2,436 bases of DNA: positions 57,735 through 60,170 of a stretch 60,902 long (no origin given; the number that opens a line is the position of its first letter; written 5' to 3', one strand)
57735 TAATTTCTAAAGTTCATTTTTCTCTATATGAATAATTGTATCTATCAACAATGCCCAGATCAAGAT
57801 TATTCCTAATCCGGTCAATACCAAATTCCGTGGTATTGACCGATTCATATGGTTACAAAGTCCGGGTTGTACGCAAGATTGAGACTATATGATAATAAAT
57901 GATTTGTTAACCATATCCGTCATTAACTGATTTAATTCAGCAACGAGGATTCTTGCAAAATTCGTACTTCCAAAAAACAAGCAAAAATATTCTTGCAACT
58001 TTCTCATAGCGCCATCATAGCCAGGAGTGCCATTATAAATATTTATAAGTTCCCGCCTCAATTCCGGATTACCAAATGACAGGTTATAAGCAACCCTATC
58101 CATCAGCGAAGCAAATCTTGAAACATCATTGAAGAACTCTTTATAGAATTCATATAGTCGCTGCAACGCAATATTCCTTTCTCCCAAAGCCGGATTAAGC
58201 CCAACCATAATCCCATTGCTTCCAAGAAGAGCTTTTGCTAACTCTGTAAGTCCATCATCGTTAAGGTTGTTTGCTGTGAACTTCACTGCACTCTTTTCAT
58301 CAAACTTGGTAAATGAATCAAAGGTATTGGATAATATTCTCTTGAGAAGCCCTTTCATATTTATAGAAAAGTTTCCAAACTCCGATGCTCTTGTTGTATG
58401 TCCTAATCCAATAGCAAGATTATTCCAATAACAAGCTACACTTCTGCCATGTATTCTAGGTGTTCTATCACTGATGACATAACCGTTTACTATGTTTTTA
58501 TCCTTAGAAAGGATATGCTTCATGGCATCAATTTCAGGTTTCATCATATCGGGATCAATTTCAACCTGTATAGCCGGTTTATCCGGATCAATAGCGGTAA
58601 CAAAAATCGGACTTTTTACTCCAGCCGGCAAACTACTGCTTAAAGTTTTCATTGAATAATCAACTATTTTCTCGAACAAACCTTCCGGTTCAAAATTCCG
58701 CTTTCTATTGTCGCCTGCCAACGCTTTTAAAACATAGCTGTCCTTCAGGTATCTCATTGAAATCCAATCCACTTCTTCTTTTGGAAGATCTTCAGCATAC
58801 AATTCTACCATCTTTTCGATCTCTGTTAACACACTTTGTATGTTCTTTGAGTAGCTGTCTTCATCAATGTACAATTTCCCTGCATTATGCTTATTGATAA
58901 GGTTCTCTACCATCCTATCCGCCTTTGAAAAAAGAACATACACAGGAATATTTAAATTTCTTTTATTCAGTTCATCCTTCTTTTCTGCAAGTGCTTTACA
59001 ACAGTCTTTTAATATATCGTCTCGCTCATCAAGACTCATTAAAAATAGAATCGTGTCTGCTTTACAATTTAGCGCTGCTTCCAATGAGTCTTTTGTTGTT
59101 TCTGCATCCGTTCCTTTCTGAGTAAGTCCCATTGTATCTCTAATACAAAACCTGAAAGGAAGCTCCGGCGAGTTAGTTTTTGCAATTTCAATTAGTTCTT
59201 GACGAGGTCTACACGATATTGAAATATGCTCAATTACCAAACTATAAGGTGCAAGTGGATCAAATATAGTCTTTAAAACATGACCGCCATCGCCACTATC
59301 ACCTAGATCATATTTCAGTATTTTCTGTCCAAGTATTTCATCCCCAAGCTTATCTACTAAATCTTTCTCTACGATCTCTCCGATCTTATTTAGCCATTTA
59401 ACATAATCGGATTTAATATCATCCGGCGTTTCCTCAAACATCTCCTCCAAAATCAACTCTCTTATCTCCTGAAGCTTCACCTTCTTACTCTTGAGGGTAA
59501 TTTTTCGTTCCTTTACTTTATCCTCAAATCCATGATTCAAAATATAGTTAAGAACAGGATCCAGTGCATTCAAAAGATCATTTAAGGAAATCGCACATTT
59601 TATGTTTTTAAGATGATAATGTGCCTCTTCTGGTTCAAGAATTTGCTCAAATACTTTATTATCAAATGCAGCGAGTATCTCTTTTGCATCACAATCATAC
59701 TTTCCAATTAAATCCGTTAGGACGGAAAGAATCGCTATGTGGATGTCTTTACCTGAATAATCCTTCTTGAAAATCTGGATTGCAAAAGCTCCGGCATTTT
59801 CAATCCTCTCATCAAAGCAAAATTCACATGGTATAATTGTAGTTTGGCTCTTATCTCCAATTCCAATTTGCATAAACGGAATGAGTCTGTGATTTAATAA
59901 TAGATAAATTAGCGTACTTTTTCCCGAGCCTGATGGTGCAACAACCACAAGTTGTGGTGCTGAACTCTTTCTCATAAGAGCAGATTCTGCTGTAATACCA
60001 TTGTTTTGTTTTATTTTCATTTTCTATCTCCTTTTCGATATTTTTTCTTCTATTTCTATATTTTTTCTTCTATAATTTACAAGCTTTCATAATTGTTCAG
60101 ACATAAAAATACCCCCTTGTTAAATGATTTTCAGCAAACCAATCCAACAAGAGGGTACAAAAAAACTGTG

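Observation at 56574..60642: AT-rich two-gene island (ORF6N/KilA-N-type protein plus orphan 711-aa GTPase-like protein) wedged between rfbA and nrdG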

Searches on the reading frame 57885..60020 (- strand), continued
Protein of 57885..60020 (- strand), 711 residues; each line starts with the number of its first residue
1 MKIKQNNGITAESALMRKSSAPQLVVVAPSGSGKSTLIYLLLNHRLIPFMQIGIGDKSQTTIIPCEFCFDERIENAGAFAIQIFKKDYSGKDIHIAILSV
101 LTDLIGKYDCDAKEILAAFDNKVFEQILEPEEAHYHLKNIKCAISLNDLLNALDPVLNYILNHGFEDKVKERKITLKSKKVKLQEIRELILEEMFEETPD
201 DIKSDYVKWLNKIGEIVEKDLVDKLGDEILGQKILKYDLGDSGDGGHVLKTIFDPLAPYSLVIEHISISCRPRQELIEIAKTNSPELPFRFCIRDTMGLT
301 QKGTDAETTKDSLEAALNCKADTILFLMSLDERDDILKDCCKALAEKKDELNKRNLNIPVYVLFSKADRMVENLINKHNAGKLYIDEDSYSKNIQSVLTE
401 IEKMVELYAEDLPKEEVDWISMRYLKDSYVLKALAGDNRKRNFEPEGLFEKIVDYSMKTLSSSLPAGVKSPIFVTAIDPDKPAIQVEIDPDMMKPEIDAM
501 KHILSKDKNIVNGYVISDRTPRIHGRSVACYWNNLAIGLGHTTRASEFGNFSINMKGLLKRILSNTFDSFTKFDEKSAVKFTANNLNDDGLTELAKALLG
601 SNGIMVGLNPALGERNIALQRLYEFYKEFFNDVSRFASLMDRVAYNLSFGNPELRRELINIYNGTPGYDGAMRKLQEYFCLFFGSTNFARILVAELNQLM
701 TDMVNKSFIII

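Call 53: search_protein_families(library=padloc, alignment_id=A5, max_evalue=0.00001)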
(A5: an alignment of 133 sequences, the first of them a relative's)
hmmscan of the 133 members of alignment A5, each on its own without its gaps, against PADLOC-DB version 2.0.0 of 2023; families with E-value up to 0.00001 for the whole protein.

A. member 1, L001:7029-7382:+ (118 aa): 0 families

B. families by the number of members that match (of 133 scanned): 251 families (the first 25 are shown)
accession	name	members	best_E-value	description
PDLC02926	HTH_VI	4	2.5e-15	-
PDLC03945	RmrA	4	1.7e-12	-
PDLC03954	RmrA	4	2.3e-12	-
PDLC03951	RmrA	4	2.3e-10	-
PDLC04134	mad2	3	2.3e-51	mads_2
PDLC04142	capH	3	2.5e-11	capH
PDLC03947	RmrA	3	8.6e-11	-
PDLC04775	PDC-M69A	3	4.9e-09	-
PDLC03952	RmrA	3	2e-08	-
PDLC03665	Control_protein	3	9.9e-08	control protein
PDLC03949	RmrA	3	2.8e-06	-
PDLC03019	MTase_I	2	3.6e-176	Type I methyltransferase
PDLC03035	MTase_I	2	9.2e-128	Type I methyltransferase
PDLC03240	MTase_II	2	3.9e-106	Type II methyltransferase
PDLC03031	MTase_I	2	7.7e-75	Type I methyltransferase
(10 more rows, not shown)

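Call 54: search_protein_families(library=pfam, alignment_id=A5, max_evalue=0.00001)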
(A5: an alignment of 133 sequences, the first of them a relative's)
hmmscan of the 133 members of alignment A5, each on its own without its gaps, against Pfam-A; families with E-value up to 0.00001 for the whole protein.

A. member 1, L001:7029-7382:+ (118 aa): 1 family
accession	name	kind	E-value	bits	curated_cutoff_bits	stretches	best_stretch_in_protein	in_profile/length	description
PF19597.4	TrbL_4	-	6.8e-07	29.4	27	1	1-55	1-55/276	Conjugal transfer protein TrbL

B. families by the number of members that match (of 133 scanned): 130 families (the first 25 are shown)
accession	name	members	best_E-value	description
PF01370.27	Epimerase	4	5.5e-71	NAD dependent epimerase/dehydratase family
PF01381.28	HTH_3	4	7e-18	Helix-turn-helix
PF12844.13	HTH_19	4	9.4e-13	Helix-turn-helix domain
PF13560.12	HTH_31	4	4e-09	Helix-turn-helix domain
PF16363.11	GDP_Man_Dehyd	3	4.1e-142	GDP-mannose 4,6 dehydratase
PF00753.33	Lactamase_B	3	4.1e-17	Metallo-beta-lactamase superfamily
PF04321.23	RmlD_sub_bind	3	1.3e-07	RmlD substrate binding domain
PF02384.22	N6_Mtase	2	3e-101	N-6 DNA Methylase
PF00005.33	ABC_tran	2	1.1e-58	ABC transporter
PF01548.23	DEDD_Tnp_IS110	2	1e-29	Transposase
PF24963.1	DUF7768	2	2.4e-29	Domain of unknown function (DUF7768)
PF00717.28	Peptidase_S24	2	4.8e-29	Peptidase S24-like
PF12161.14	HsdM_N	2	3.8e-28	HsdM N-terminal domain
PF00270.35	DEAD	2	1.5e-26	DEAD/DEAH box helicase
PF05958.17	tRNA_U5-meth_tr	2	3.9e-25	tRNA (Uracil-5-)-methyltransferase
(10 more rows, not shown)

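Call 56: search_solved_structures(query=A2, max_evalue=1)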
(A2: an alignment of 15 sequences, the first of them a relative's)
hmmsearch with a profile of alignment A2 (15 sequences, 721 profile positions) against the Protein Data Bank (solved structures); distinct sequences matched with E-value up to 1: 24.
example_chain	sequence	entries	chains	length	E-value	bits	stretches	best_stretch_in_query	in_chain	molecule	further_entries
6c2u_A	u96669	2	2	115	0.00036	22.2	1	15-41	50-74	phosphate-loop protein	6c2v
8yld_v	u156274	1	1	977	0.048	15.1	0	21-43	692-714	Elongation factor 3A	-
2ix8_A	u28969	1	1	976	0.048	15.1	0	21-43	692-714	ELONGATION FACTOR 3A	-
2iw3_A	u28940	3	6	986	0.048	15.1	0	21-43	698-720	ELONGATION FACTOR 3A | ELONGATION FACTOR 3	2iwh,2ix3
8ylr_v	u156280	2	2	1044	0.055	14.9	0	21-43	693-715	Elongation factor 3A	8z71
7b7d_EF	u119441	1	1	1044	0.057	14.9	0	21-43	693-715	Elongation factor 3A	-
6wcw_B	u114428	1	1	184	0.16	13.4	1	14-60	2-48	Ras-related protein Rab-7a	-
6iyb_A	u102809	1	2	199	0.28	12.6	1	15-60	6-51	Ras-related protein Rab-7a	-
4u00_A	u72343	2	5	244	0.29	12.5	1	23-41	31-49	Amino acid ABC transporter, ATP-binding protein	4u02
7f6j_A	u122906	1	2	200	0.3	12.5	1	15-60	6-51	Ras-related protein Rab-7a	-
4f4c_A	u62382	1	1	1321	0.35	12.3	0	18-44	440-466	Multidrug resistance protein pgp-1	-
8kb8_C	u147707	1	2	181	0.37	12.2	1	17-60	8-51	Ras-related protein Rab-7a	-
9wes_A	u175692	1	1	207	0.37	12.2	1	18-61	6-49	Rab7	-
5ldd_C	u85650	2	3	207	0.42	12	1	17-58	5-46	Rab small monomeric GTPase-like protein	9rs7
8esq_s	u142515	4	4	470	0.45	11.9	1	7-46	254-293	GTPase grn1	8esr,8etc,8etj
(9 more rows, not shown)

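Call 80: fold_search(model_id=the predicted structure, library=viral)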
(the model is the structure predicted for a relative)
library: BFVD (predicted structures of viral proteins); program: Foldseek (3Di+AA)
matches with E <= 10: 253; with E <= 0.001: 0
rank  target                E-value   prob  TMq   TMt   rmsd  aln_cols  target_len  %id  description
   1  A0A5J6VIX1            1.3e-03  0.99  0.25  0.33  28.7       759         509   10  Dynamin family protein [Megaviridae environmental sample]
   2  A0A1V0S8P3            2.7e-03  0.93  0.19  0.21  29.1       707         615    9  Dynamin N-terminal domain-containing protein [Catovirus CTV1]
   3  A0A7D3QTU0            3.1e-03  0.89  0.22  0.22  22.7       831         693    9  Dynamin superfamily protein [Fadolivirus FV1/VV64]
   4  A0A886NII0            3.4e-03  0.98  0.15  0.32  16.0       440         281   12  (no name in the UniProt tables at hand)
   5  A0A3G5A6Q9            5.3e-03  1.00  0.22  0.41  13.1       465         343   11  Dynamin-related protein 1A [Hyperionvirus sp.]
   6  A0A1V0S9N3            9.8e-03  1.00  0.27  0.36  19.8       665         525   10  p-loop_NTPase super family protein [Catovirus CTV1]
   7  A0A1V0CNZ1            2.4e-02  0.89  0.23  0.29  29.0       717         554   10  (no name in the UniProt tables at hand)
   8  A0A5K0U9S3            3.1e-02  0.99  0.15  0.36   7.2       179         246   18  GTP-binding nuclear protein Ran-1 [Yasminevirus sp. GU-2018]
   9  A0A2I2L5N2            3.2e-02  0.89  0.18  0.32  15.2       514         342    9  Guanine nucleotide-binding protein alpha subunit [Orpheovirus IHUMI-LCC2]
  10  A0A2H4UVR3            3.4e-02  0.98  0.13  0.20   7.3       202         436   13  protein-synthesizing GTPase [Bodo saltans virus]
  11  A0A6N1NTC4            4.2e-02  0.44  0.20  0.20  29.4       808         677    9  Dynamin family GTPase [Tupanvirus soda lake]
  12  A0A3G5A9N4            4.6e-02  0.41  0.13  0.15  26.1       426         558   11  Uncharacterized protein [Hyperionvirus sp.]
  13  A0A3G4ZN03            5.0e-02  0.63  0.11  0.20  12.8       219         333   14  Translation elongation factor EF-1 subunit alpha [Terrestrivirus sp.]
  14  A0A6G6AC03            5.7e-02  0.57  0.21  0.25  28.5       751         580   10  Putative GTPase [Borely moumouvirus]
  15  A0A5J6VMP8            6.0e-02  0.94  0.16  0.18   7.8       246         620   11  Elongation factor Tu GTP binding domain protein [Megaviridae environmental sample]
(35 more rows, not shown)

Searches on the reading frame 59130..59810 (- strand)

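Call 50: search_protein_families(library=pfam, proteins=[window:59130-59810:-], max_evalue=1)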
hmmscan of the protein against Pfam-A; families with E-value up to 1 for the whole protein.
window:59130-59810:- (227 aa): 3 families
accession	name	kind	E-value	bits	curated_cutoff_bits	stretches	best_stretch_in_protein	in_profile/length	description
PF10163.14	EnY2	-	0.076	13.8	27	1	91-138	26-77/83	Transcription factor e(y)2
PF24275.1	NttA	-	0.13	13.1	27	1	92-153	26-88/94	T2SS substrate NttA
PF18213.6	SUB1_ProdP9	-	0.82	9.9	25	1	105-150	30-74/80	SUB1 protease Prodomain ProdP9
